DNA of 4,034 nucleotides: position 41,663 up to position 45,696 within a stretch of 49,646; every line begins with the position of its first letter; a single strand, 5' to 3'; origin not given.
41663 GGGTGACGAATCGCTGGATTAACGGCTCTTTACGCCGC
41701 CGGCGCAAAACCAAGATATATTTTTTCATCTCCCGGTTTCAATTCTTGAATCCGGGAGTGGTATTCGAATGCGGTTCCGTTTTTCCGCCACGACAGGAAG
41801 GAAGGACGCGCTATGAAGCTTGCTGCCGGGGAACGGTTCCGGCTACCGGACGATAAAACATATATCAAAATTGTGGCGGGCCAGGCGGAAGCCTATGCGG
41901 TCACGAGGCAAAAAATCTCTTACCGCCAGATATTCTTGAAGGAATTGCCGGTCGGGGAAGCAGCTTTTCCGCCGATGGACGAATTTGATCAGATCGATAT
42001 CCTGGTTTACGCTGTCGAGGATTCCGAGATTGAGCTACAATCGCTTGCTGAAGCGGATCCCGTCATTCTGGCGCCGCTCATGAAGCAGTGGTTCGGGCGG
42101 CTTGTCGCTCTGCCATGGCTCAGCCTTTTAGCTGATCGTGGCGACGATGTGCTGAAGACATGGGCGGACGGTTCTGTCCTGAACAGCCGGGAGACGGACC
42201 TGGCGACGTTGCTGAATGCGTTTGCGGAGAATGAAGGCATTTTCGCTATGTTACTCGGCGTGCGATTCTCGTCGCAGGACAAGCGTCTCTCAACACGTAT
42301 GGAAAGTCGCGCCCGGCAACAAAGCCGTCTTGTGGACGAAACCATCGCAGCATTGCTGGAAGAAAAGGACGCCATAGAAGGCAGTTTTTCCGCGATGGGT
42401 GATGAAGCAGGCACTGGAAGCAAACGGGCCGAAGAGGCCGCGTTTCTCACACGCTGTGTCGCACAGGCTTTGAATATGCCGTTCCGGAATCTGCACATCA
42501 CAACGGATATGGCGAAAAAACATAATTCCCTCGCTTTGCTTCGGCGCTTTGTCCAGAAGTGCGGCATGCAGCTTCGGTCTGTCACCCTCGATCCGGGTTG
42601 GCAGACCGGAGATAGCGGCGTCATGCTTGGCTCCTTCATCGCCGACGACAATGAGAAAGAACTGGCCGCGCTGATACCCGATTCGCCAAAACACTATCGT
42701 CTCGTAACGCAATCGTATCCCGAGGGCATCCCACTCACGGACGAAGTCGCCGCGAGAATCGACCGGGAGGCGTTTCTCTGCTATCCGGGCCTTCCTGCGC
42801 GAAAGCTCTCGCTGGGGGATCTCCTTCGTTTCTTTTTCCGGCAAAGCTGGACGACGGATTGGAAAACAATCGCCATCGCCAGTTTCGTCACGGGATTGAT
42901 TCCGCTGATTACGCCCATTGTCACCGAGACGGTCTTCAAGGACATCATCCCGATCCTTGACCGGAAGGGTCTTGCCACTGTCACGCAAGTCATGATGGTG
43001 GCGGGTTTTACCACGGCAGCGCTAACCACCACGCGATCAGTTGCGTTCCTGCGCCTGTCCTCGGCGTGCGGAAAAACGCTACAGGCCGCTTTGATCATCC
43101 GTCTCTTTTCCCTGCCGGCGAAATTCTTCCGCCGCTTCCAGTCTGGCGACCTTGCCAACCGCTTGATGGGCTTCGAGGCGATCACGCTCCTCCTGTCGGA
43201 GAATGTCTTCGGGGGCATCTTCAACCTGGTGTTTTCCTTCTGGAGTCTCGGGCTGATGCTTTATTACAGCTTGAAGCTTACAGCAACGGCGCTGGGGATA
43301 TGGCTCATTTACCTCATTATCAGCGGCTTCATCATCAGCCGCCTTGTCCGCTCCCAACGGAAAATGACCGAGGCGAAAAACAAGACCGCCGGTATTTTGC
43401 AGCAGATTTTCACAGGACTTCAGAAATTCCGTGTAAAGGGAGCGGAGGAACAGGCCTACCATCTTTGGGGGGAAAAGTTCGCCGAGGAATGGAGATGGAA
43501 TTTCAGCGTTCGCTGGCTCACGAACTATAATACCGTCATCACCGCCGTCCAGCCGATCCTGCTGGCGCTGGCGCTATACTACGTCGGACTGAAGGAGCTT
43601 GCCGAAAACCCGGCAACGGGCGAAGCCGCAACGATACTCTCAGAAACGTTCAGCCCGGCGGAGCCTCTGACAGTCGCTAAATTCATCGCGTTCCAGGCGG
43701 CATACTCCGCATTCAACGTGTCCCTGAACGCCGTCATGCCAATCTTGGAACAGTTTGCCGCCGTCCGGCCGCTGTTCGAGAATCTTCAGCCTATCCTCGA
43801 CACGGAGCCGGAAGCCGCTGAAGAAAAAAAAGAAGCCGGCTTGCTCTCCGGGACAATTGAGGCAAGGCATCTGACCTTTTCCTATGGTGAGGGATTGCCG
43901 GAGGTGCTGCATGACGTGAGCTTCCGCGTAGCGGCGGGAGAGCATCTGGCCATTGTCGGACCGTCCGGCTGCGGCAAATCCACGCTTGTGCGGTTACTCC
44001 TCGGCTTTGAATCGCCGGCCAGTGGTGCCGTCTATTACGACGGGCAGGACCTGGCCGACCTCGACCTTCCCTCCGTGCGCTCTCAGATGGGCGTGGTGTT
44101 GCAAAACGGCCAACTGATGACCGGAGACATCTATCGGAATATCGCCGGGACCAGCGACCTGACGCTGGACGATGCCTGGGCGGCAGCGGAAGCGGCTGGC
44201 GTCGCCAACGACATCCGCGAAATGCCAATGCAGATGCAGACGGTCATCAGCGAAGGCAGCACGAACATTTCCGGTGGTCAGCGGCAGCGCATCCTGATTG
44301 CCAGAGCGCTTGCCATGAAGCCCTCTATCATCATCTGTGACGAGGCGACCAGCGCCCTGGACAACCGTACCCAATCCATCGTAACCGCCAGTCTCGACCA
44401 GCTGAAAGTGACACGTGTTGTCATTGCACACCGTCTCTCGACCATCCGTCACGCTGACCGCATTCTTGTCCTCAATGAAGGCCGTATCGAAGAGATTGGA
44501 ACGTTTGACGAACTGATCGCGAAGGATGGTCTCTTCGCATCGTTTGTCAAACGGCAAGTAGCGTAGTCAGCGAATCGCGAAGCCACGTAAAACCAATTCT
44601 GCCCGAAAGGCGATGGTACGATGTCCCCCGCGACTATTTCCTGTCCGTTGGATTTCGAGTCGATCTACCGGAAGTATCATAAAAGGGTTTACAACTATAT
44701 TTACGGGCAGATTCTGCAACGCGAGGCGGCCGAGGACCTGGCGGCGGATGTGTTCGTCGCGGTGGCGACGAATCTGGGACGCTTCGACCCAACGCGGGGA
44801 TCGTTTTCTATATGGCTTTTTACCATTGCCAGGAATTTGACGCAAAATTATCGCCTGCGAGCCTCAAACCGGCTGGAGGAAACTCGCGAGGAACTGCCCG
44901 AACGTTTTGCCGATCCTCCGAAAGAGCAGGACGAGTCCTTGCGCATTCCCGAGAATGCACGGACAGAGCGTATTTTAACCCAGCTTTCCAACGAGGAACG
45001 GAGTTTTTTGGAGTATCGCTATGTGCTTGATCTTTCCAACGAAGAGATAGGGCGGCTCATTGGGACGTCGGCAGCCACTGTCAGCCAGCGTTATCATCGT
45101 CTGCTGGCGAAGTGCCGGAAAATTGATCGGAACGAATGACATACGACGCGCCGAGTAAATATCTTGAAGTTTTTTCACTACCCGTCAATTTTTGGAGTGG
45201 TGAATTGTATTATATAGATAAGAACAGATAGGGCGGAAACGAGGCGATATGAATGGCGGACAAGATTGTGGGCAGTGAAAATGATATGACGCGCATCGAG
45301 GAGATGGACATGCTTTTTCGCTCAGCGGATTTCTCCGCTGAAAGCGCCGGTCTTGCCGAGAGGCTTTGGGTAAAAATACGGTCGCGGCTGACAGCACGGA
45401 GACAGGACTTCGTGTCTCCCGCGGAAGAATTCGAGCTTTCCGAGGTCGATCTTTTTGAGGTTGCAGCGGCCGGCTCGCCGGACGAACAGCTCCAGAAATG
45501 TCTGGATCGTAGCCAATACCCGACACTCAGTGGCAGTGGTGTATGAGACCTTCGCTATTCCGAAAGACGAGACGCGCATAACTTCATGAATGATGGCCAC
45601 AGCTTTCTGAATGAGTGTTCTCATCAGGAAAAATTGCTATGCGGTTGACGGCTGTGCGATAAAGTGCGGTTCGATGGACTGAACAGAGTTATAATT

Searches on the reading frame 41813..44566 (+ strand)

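Call 9: search_protein_families(library=ncbifam, proteins=[window:41813-44566:+], max_evalue=10)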
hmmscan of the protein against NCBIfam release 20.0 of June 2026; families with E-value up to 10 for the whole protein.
window:41813-44566:+ (917 aa): 191 families (the best 25 are shown)
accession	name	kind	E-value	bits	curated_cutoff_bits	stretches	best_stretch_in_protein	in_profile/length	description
TIGR03797.1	NHLM_micro_ABC2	equivalog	1.8e-223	743.9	709.4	1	214-916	9-686/686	NHLP bacteriocin export ABC transporter permease/ATPase subunit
TIGR03796.1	NHLM_micro_ABC1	equivalog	1.6e-88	297.7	853.3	1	352-912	158-709/710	NHLP family bacteriocin export ABC transporter peptidase/permease/ATPase subunit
TIGR01846.1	type_I_sec_HlyB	subfamily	2.3e-88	297.2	725.55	1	352-916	143-693/694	type I secretion system permease/ATPase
TIGR02203.1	MsbA_lipidA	equivalog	5.1e-78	263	602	1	409-914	76-568/572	lipid A export permease/ATP-binding protein MsbA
TIGR03375.1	type_I_sec_LssB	subfamily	1.6e-77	261.4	693.1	1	350-903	151-690/696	type I secretion system permease/ATPase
TIGR00958.1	3a01208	subfamily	8.9e-73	245.7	874.6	1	354-912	171-711/711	antigen peptide transporter 2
NF010178.0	PRK13657.1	equivalog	1.5e-70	238.3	733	2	611-915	262-570/588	glucan ABC transporter ATP-binding protein/ permease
TIGR02204.1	MsbA_rel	hypoth_equivalog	2.7e-70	237.7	780.4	1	351-915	21-575/576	ABC transporter, permease/ATP-binding protein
NF045513.1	HepA_fam_ABC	equivalog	1.1e-65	222.3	725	1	387-915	94-609/610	heterocyst formation ABC transporter subunit HepA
NF008381.0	PRK11176.1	equivalog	3.3e-65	220.6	867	1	359-915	41-579/582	lipid A ABC transporter ATP-binding protein/permease MsbA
TIGR01193.1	bacteriocin_ABC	subfamily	1.7e-63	215.3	523.85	1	351-912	159-706/708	peptide cleavage/export ABC transporter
NF052233.1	CphA_assoc_ABC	equivalog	1.2e-57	195.8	880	1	619-915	444-743/766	cyanophycin metabolism-associated ABC transporter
TIGR01192.1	chvA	subfamily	5.9e-56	190.3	585.4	1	645-914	300-569/585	glucan export ABC transporter ATP-binding protein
TIGR01842.1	type_I_sec_PrtD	subfamily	1.5e-53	182.2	510.15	2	646-903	282-542/544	type I secretion system permease/ATPase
TIGR02857.1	CydD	equivalog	1.1e-50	173.1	435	2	655-887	294-529/529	thiol reductant ABC exporter subunit CydD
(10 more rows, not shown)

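Call 10: search_protein_families(library=pfam, proteins=[window:41813-44566:+], max_evalue=10)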
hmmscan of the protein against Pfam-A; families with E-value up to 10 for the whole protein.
window:41813-44566:+ (917 aa): 15 families
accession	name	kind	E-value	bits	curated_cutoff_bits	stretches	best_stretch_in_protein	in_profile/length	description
PF00005.33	ABC_tran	-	1.6e-32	113.4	25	1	699-847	1-137/137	ABC transporter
PF00664.28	ABC_membrane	-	6.4e-21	75.7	28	1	353-604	4-259/274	ABC transporter transmembrane region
PF02463.25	SMC_N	-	2.4e-05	24.3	40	2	818-886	136-210/220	RecF/RecN/SMC N terminal domain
PF13191.12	AAA_16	-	0.00014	22.9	32.6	1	705-864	18-159/167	AAA ATPase domain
PF13401.12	AAA_22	-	0.00014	22.6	27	1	711-846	7-94/130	AAA domain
PF01935.23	DUF87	-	0.0069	16.9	23.2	1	708-730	22-44/220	Helicase HerA, central domain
PF13555.12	AAA_29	-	0.011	16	27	1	701-726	14-39/61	P-loop containing region of AAA domain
PF03193.22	RsgA_GTPase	-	0.018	15.3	30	1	708-732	105-129/174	RsgA GTPase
PF03215.21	Rad17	-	0.042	14.2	23.8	1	711-729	47-65/186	Rad17 P-loop domain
PF20703.3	nSTAND1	-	0.046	13.8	27.1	1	702-727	26-51/379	Novel STAND NTPase 1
PF13173.12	AAA_14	-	0.065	13.7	27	1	712-816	5-98/129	AAA domain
PF00004.35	AAA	-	0.074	13.9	21.2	1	714-864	3-95/131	ATPase family associated with various cellular activities (AAA)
PF07728.20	AAA_5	-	0.11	13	22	1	711-730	1-20/139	AAA domain (dynein-related subfamily)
PF09818.15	ABC_ATPase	-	0.21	11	23.2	1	798-857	138-201/283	P-loop domain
PF13671.12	AAA_33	-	0.32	11.7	27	1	714-730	4-20/143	AAA domain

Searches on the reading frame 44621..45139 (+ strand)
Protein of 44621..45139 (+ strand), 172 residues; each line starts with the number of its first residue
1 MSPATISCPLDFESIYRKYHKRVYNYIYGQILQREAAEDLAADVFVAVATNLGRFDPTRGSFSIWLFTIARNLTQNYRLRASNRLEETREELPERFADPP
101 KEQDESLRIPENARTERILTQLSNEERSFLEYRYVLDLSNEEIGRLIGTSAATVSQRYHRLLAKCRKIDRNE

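Call 9: search_protein_families(library=ncbifam, proteins=[window:44621-45139:+], max_evalue=10)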
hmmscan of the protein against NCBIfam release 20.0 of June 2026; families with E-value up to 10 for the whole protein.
window:44621-45139:+ (172 aa): 96 families (the best 25 are shown)
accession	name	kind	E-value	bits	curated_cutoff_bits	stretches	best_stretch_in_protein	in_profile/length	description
TIGR02937.1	sigma70-ECF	superfamily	9.5e-27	93.6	42.9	1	12-167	3-163/165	sigma-70 family RNA polymerase sigma factor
TIGR02952.1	Sig70_famx2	equivalog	3.8e-25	88.8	206.45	1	12-166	13-167/170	ECF subfamily RNA polymerase sigma factor, BldN family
NF009166.1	PRK12513.1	equivalog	4e-20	72.3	206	1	12-166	24-183/193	RNA polymerase sigma factor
TIGR02985.1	Sig70_bacteroi1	subfamily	4.7e-19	69.2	126.4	1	11-167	2-160/162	RNA polymerase sigma-70 factor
TIGR02989.1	Sig-70_gvs1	subfamily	4.7e-18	65.6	124.55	1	12-164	3-153/158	RNA polymerase sigma-70 factor, Rhodopirellula/Verrucomicrobium family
NF009171.0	PRK12518.1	equivalog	1.2e-17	64.4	208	1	11-165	28-180/191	RNA polymerase sigma factor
NF007230.0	PRK09648.1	subfamily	4.2e-17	62.5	209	1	34-167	54-187/195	RNA polymerase sigma factor ShbA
NF009172.0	PRK12519.1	subfamily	4e-16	59.1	222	1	14-168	33-188/194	RNA polymerase sigma factor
NF009168.0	PRK12515.1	subfamily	6.5e-16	58.4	236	1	13-158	25-168/189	RNA polymerase sigma factor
NF007220.0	PRK09639.1-5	equivalog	9.3e-16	58.1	260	1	12-166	5-161/181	RNA polymerase sigma factor SigX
TIGR02950.1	SigM_subfam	subfamily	1.2e-15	57.7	147.95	1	12-161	2-150/159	RNA polymerase sigma factor, SigM family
TIGR02983.1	SigE-fam_strep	subfamily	2e-15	57.1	141.55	1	11-167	7-156/162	SigE family RNA polymerase sigma factor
NF009189.0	PRK12537.1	equivalog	2.3e-14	53.3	261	1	14-166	27-178/182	RNA polymerase sigma factor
NF007223.0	PRK09641.1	equivalog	3.7e-14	53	209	1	12-161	20-176/187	RNA polymerase sigma factor SigW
NF007215.0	PRK09637.1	equivalog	1.3e-13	51.3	212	1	12-161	3-146/181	RNA polymerase sigma factor SigZ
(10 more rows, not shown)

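Call 10: search_protein_families(library=pfam, proteins=[window:44621-45139:+], max_evalue=10)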
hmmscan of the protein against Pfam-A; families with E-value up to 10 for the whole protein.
window:44621-45139:+ (172 aa): 12 families
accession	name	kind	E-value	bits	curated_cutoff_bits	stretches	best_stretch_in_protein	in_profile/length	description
PF04542.20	Sigma70_r2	-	7.6e-15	54.9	24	1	15-82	1-69/71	Sigma-70 region 2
PF08281.18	Sigma70_r4_2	-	6.2e-10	39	25.7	1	116-165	5-54/54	Sigma-70, region 4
PF04545.22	Sigma70_r4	-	9.7e-09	35.1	24.1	1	119-167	2-50/50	Sigma-70, region 4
PF13404.12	HTH_AsnC-type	-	6.9e-05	23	27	1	138-161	18-41/42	AsnC-type helix-turn-helix domain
PF07638.17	Sigma70_ECF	-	0.00014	22.3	21.1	1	40-166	52-180/185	ECF sigma factor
PF13936.12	HTH_38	-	0.0017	18.5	27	1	120-155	3-38/44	Helix-turn-helix domain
PF13545.12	HTH_Crp_2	-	0.0026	18.1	27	1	117-161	5-46/70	Crp-like helix-turn-helix domain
PF19047.5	HOOK_N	-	0.01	16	23.5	1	36-83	21-65/146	HOOK domain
PF20432.4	Xre-like-HTH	-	0.025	15.3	25.8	1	136-157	22-42/63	Antitoxin Xre-like helix-turn-helix domain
PF00325.26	Crp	-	0.035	14.3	21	1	136-155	1-20/32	Bacterial regulatory proteins, crp family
PF00196.25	GerE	-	0.14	12.3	23.5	1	121-164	2-44/57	Bacterial regulatory proteins, luxR family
PF13932.14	SAM_GIDA_C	-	0.2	11.9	27.1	1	103-131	5-32/57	tRNA modifying enzyme MnmG/GidA C-terminal helical bundle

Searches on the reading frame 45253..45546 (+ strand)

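Call 9: search_protein_families(library=ncbifam, proteins=[window:45253-45546:+], max_evalue=10)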
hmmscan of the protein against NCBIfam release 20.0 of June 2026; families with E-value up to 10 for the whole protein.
window:45253-45546:+ (97 aa): 0 families

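Call 10: search_protein_families(library=pfam, proteins=[window:45253-45546:+], max_evalue=10)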
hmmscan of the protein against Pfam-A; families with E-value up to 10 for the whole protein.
window:45253-45546:+ (97 aa): 1 family
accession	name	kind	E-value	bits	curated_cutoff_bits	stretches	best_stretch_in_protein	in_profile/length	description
PF16409.10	DUF5017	-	0.26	11.2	28.8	1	21-76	82-139/187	Domain of unknown function (DUF5017)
